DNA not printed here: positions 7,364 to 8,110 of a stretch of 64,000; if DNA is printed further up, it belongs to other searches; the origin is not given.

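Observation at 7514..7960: Extra 148-aa ORF inserted inside the F1Fo ATP-synthase operon between atpG and atpD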

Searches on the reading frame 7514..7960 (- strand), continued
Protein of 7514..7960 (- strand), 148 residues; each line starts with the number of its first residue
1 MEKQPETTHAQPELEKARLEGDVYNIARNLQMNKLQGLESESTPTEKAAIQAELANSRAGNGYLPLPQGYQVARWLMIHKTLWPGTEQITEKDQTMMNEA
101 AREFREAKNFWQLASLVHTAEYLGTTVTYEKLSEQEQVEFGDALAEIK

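Call 47: search_protein_families(library=ncbifam, alignment_id=A1, max_evalue=0.1)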
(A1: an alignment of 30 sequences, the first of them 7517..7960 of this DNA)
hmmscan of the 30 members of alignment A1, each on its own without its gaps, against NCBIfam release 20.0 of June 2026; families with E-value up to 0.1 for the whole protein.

A. member 1, window:7517-7960:- (148 aa): 0 families

B. families by the number of members that match (of 30 scanned): 14 families
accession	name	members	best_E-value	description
NF011722.0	PRK15175.1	1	0.014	Vi polysaccharide ABC transporter protein VexA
NF012099.1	SubclassA2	1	0.015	class A beta-lactamase, subclass A2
NF000383.2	blaLAP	1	0.022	LAP family class A beta-lactamase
TIGR02769.1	nickel_nikE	1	0.022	nickel import ATP-binding protein NikE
NF033103.1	bla_class_A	1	0.031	class A beta-lactamase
NF003549.0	PRK05205.1-5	1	0.031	bifunctional pyr operon transcriptional regulator/uracil phosphoribosyltransferase PyrR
NF001964.0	PRK00741.1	1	0.035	peptide chain release factor 3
NF041034.1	Rad50_Sulf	1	0.037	DNA double-strand break repair ATPase Rad50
NF033401.1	thiazolyl_BerA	1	0.047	thiocillin/thiostrepton family thiazolyl peptide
NF052612.1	sll0565_fam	1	0.048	sll0565 family protein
NF006167.0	PRK08308.1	1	0.063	acyl-CoA synthetase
TIGR01004.2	PulS_OutS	1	0.064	type II secretion system pilot lipoprotein GspS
NF002378.0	PRK01372.1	1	0.065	D-alanine--D-alanine ligase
NF009918.0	PRK13378.1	1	0.097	protocatechuate 4,5-dioxygenase subunit alpha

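Call 48: fold_search(model_id=the predicted structure, library=viral)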
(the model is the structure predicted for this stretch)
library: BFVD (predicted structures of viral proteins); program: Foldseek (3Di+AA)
matches with E <= 10: 107; with E <= 0.001: 0
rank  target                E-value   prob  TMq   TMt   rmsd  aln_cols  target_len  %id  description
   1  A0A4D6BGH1            1.3e+00  0.10  0.21  0.21  15.4       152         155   14  (no name in the UniProt tables at hand)
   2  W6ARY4                1.5e+00  0.23  0.27  0.33   8.0       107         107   18  Uncharacterized protein [Erwinia phage Ea35-70]
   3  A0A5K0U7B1            1.9e+00  0.09  0.24  0.12  12.4       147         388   10  Uncharacterized protein [Yasminevirus sp. GU-2018]
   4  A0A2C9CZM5            2.1e+00  0.08  0.22  0.23  17.6       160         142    7  Uncharacterized protein [Yersinia phage fHe-Yen9-03]
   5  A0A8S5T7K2            2.1e+00  0.05  0.19  0.11  12.6       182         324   13  Sel1-like repeat [Myoviridae sp. cta6i12]
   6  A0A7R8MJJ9            2.1e+00  0.03  0.14  0.06  25.5       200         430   10  Uncharacterized protein [Klebsiella phage vB_KvM-Eowyn]
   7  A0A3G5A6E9            2.2e+00  0.11  0.21  0.15  12.5       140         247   11  Tetratricopeptide repeat protein [Hyperionvirus sp.]
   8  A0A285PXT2            2.4e+00  0.08  0.24  0.27  11.7       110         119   11  Ankyrin repeat [Cedratvirus lausannensis]
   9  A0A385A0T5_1          2.6e+00  0.04  0.16  0.05  16.6       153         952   13  (no name in the UniProt tables at hand)
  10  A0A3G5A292            2.8e+00  0.06  0.22  0.11  13.1       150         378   12  Sel1 repeat family protein [Harvfovirus sp.]
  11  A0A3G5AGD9            3.0e+00  0.06  0.20  0.10  10.8       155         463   13  Sel1 repeat family protein [Hyperionvirus sp.]
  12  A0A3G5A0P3            3.1e+00  0.10  0.21  0.13  12.8       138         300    8  Uncharacterized protein [Harvfovirus sp.]
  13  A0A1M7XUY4            3.1e+00  0.06  0.21  0.13  11.4       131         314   18  Ankyrin repeat-containing domain [Cedratvirus A11]
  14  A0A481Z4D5            3.8e+00  0.13  0.35  0.18  10.3       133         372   11  Uncharacterized protein [Pithovirus LCPAC101]
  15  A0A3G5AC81            3.8e+00  0.08  0.23  0.14  12.0       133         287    8  Putative alpha-soluble NSF attachment protein-like [Hyperionvirus sp.]
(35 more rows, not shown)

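Call 49: find_encoding_contigs(protein=P0008, flank=4000, max_places=2)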
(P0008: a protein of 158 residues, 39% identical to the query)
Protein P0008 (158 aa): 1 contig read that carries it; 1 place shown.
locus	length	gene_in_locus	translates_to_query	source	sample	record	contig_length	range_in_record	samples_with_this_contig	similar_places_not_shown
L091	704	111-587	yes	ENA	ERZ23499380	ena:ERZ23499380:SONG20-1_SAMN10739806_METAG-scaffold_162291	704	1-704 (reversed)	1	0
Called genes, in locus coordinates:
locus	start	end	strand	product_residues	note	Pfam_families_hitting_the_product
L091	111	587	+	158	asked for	-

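Call 50: find_encoding_contigs(protein=P0010, flank=4000, max_places=2)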
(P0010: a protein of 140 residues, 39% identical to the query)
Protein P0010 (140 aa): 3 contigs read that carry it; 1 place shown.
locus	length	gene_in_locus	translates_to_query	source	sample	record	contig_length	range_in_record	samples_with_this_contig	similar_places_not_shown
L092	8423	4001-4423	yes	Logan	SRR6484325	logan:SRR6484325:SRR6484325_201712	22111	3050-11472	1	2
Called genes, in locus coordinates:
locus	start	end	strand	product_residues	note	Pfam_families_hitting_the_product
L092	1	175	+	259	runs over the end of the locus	PF00119:ATP-synt_A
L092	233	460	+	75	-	PF00137:ATP-synt_C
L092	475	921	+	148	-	PF00430:ATP-synt_B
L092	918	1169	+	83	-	-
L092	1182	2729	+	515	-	PF00006:ATP-synt_ab, PF00306:ATP-synt_ab_C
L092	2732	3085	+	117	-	-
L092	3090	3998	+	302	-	PF00231:ATP-synt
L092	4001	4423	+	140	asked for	-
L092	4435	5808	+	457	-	PF02874:ATP-synt_ab_N, PF00006:ATP-synt_ab, PF22919:ATP-synt_VA_C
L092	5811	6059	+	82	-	PF02823:ATP-synt_DE_N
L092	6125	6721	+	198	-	PF01936:NYN (weak)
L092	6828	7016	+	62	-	-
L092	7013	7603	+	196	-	PF02525:Flavodoxin_2, PF03358:FMN_red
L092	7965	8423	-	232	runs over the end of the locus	-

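Call 51: find_encoding_contigs(protein=P0011, flank=4000, max_places=2)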
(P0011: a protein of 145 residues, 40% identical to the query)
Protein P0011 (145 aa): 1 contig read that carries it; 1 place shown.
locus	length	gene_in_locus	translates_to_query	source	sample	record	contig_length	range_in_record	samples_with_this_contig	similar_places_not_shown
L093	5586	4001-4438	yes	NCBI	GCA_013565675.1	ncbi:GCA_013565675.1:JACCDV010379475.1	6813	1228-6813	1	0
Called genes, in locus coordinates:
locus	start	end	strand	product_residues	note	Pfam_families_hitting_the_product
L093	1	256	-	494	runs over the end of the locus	?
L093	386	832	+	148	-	PF02367:TsaE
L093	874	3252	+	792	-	PF02739:5_3_exonuc_N, PF01367:5_3_exonuc, PF00476:DNA_pol_A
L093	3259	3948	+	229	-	-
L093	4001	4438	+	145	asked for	-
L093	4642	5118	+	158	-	PF00588:SpoU_methylase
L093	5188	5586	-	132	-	?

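Call 55: find_encoding_contigs(protein=P0012, flank=4000, max_places=2)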
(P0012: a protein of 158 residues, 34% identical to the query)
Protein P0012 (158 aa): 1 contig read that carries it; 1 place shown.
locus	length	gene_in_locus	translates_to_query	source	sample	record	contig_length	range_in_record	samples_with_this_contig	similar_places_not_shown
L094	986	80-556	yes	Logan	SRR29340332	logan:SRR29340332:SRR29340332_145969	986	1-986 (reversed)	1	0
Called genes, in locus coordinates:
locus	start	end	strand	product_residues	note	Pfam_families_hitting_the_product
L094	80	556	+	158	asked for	-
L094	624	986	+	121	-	?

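Call 56: find_encoding_contigs(protein=P0007, flank=4000, max_places=2)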
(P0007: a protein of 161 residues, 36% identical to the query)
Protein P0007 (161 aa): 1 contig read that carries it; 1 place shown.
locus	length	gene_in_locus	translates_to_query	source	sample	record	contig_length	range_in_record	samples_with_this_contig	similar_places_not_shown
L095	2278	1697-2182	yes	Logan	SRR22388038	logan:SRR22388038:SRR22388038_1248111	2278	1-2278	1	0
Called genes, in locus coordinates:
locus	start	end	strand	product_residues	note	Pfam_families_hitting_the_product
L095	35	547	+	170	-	-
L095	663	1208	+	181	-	-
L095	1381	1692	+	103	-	-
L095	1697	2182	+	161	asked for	-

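Call 63: search_protein_families(library=pfam, alignment_id=A1, max_evalue=1)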
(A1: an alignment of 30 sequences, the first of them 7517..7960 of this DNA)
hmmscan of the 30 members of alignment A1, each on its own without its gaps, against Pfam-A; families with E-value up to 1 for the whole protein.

A. member 1, window:7517-7960:- (148 aa): 0 families

B. families by the number of members that match (of 30 scanned): 36 families (the first 25 are shown)
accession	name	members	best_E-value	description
PF20083.4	DUF6477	3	0.0029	Family of unknown function (DUF6477)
PF15057.12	DUF4537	2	0.14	Domain of unknown function (DUF4537)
PF23139.1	OB_YrrC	1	0.0013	ATP-dependent DNA helicase YrrC, OB-fold domain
PF22441.2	CLIC-like_N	1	0.017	CLIC-like N-terminal domain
PF13862.11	BCCIP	1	0.02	BCCIP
PF05347.21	Complex1_LYR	1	0.024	Complex 1 protein (LYR family)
PF01818.22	Translat_reg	1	0.025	Bacteriophage translational regulator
PF14630.12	ORC5_C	1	0.028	Origin recognition complex (ORC) subunit 5 C-terminus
PF22194.2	F-93_WHD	1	0.032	F-93, winged-helix domain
PF05400.18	FliT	1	0.037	Flagellar protein FliT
PF08349.16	DUF1722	1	0.039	Protein of unknown function (DUF1722)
PF10009.15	DUF2252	1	0.045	Uncharacterized protein conserved in bacteria (DUF2252)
PF09691.15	T2SS_PulS_OutS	1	0.048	Type II secretion system pilotin lipoprotein (PulS_OutS)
PF07323.17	DUF1465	1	0.051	Protein of unknown function (DUF1465)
PF13524.12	Glyco_trans_1_2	1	0.07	Glycosyl transferase-like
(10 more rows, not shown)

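Call 71: find_related_loci(query=A2, collection=viral_contigs, flank=5000)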
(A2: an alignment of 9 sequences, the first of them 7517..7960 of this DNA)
Query A2 (148 aa) in viral_contigs; peptide patterns used: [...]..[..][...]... (x = any residue, [..] = any of these).
19 stretches matched a pattern, but none encodes a relative of the query by tblastn (E <= 1e-3).

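Call 72: search_dna_similar(query=window:7517-7960:-, collection=phages, mode=protein, max_evalue=0.01)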
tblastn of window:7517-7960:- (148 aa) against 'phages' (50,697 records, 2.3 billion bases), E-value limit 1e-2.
No match.
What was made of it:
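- No phage or viral relatives were found (calls 71, 72).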

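Call 87: search_protein_families(library=pfam, proteins=[P0002, P0003, P0005, P0006, P0007, P0008, P0009, P0010, P0011, P0012], max_evalue=0.05)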
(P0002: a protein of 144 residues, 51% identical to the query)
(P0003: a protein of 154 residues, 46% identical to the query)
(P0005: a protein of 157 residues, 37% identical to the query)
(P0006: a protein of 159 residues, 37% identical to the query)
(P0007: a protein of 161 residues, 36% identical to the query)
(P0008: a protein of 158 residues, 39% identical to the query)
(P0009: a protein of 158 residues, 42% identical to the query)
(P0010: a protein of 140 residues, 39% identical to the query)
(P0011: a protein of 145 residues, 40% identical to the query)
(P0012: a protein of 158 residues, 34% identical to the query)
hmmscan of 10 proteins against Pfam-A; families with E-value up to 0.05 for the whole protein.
P0002 (144 aa): 1 family
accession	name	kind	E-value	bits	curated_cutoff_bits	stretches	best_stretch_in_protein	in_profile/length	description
PF09691.15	T2SS_PulS_OutS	-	0.048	14.2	25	0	95-131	16-52/110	Type II secretion system pilotin lipoprotein (PulS_OutS)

P0003 (154 aa): 2 families
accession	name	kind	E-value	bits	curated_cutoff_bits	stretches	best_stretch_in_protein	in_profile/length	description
PF05347.21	Complex1_LYR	-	0.024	15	24.8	1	101-127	28-54/59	Complex 1 protein (LYR family)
PF10009.15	DUF2252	-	0.045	13.2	22.3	0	42-115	137-210/392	Uncharacterized protein conserved in bacteria (DUF2252)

P0005 (157 aa): 0 families

P0006 (159 aa): 0 families

P0007 (161 aa): 0 families

P0008 (158 aa): 2 families
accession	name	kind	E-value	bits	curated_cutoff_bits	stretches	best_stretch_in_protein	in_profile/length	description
PF13862.11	BCCIP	-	0.02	15.1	27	0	98-141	10-56/205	BCCIP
PF08349.16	DUF1722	-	0.039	14.7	22.5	0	12-72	27-86/117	Protein of unknown function (DUF1722)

P0009 (158 aa): 1 family
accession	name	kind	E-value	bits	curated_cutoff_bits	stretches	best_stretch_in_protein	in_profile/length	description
PF01818.22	Translat_reg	-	0.025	14.9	25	0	29-60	42-76/122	Bacteriophage translational regulator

P0010 (140 aa): 0 families

P0011 (145 aa): 0 families

P0012 (158 aa): 1 family
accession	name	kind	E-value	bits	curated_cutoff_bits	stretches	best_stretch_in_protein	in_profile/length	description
PF23139.1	OB_YrrC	-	0.0013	19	27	1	113-150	13-53/76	ATP-dependent DNA helicase YrrC, OB-fold domain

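Call 88: search_protein_families(library=pfam, proteins=[P0013, P0014, P0015, P0016, P0017, P0018, P0019, P0020, P0021, P0022], max_evalue=0.05)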
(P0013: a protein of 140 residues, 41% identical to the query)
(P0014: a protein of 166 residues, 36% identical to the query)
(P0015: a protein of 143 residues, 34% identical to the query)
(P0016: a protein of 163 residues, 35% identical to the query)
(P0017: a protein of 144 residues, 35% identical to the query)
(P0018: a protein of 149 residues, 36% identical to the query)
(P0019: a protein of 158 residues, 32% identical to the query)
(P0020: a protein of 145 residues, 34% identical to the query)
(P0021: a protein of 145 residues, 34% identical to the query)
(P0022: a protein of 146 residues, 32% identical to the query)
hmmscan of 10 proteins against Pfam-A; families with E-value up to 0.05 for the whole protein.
P0013 (140 aa): 1 family
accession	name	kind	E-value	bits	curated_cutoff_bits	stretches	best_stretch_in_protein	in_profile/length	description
PF20083.4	DUF6477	-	0.011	16.2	25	0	6-40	41-75/97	Family of unknown function (DUF6477)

P0014 (166 aa): 0 families

P0015 (143 aa): 0 families

P0016 (163 aa): 0 families

P0017 (144 aa): 1 family
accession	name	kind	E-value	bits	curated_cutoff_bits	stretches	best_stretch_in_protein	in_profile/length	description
PF22441.2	CLIC-like_N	-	0.017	15.7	23.5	1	17-68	17-68/86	CLIC-like N-terminal domain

P0018 (149 aa): 0 families

P0019 (158 aa): 1 family
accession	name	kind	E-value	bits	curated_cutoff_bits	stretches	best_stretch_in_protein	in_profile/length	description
PF05400.18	FliT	-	0.037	15.3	29.5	0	13-74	17-81/85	Flagellar protein FliT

P0020 (145 aa): 0 families

P0021 (145 aa): 1 family
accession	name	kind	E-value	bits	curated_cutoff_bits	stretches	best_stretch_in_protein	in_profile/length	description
PF14630.12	ORC5_C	-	0.028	15.1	28.2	1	66-117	67-112/155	Origin recognition complex (ORC) subunit 5 C-terminus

P0022 (146 aa): 0 families
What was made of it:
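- Tried and rejected: DUF6477 weak hits (3 of 30 members): the one hit I located, in P0013, falls in the charged, variable N-terminal region at 16 bits against a 25-bit cut-off, so it is compositional (calls 63, 88).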
